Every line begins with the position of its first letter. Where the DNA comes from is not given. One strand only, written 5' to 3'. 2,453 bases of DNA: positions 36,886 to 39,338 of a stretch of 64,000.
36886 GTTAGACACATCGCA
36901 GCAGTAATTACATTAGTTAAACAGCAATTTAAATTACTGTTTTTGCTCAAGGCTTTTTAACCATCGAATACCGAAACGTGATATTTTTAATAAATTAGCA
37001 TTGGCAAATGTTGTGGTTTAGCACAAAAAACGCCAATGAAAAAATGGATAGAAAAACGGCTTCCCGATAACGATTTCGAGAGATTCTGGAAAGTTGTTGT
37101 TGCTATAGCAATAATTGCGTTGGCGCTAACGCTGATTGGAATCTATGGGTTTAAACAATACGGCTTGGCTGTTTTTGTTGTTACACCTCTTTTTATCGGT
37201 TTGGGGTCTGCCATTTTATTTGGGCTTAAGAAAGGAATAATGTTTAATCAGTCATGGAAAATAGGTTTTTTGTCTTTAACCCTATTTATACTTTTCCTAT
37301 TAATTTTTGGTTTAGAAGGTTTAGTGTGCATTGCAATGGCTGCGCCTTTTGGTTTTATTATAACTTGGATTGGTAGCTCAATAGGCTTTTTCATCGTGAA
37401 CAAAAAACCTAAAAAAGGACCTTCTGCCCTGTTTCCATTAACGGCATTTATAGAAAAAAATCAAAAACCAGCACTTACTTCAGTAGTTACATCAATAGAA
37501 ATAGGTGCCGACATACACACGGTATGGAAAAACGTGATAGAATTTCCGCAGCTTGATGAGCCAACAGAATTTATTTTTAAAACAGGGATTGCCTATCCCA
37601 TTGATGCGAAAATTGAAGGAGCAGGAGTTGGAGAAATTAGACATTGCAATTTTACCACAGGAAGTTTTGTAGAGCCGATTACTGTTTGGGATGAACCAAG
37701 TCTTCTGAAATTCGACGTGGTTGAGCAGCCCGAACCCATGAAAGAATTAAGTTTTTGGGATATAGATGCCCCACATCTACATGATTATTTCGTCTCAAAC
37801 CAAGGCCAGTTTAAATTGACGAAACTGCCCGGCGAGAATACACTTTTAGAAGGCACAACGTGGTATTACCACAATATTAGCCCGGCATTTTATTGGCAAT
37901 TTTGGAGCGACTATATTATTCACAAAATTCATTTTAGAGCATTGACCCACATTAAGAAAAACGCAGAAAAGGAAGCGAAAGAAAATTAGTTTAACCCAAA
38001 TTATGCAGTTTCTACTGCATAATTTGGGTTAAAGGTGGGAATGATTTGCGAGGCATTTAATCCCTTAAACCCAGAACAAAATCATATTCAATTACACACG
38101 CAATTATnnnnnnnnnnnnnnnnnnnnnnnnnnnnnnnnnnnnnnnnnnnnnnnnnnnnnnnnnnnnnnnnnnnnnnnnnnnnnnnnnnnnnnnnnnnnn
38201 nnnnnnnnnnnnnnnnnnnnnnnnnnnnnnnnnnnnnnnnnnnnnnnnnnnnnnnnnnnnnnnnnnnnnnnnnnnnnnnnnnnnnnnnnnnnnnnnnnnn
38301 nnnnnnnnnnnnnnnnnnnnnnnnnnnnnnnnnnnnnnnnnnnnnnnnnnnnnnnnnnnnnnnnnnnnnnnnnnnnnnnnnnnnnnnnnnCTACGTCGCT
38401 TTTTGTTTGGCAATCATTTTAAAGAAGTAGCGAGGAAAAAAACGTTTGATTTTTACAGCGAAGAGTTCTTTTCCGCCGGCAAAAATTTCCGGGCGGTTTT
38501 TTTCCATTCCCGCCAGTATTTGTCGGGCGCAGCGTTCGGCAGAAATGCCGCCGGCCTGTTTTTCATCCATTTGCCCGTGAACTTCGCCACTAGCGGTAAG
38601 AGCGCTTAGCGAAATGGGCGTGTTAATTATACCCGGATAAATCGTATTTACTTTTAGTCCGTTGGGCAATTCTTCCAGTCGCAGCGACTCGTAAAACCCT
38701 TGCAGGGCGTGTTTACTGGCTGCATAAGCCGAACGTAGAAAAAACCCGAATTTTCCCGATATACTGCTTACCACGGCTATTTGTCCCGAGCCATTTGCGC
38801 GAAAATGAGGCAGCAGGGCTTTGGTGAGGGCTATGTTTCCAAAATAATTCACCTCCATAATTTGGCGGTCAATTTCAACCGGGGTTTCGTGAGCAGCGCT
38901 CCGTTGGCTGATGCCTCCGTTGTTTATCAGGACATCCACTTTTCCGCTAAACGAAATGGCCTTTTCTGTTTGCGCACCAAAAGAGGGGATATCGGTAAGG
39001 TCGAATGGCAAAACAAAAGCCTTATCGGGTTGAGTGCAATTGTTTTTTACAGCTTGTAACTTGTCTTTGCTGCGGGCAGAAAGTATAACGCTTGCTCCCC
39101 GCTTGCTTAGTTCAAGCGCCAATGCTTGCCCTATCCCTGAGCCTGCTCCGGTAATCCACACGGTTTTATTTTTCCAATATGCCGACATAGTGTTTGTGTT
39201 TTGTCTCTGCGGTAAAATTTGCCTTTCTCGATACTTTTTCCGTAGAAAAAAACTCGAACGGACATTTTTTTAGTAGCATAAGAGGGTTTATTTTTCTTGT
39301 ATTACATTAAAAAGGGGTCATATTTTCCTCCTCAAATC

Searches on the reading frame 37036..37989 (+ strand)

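Call 46: search_protein_families(library=pfam, proteins=[window:37036-37989:+], max_evalue=0.001)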
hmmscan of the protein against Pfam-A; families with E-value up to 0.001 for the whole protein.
window:37036-37989:+ (317 aa): 2 families
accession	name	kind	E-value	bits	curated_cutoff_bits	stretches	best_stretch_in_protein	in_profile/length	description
PF06691.16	DUF1189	-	9.4e-05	22.5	28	1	8-116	137-238/244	Protein of unknown function (DUF1189)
PF10604.15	Polyketide_cyc2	-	0.00098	19.9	27.4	0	149-238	3-87/142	Polyketide cyclase / dehydrase and lipid transport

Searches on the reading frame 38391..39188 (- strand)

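Call 46: search_protein_families(library=pfam, proteins=[window:38391-39188:-], max_evalue=0.001)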
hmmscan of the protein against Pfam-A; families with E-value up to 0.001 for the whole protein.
window:38391-39188:- (265 aa): 3 families
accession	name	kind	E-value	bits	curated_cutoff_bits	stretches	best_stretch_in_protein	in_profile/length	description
PF00106.31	adh_short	-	6.4e-49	166.5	26.6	1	8-193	1-187/195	short chain dehydrogenase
PF13561.12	adh_short_C2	-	4.4e-31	108.7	27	1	14-211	1-198/236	Enoyl-(Acyl carrier protein) reductase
PF08659.16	KR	-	5.4e-08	33.4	22.6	1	9-175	2-169/180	KR domain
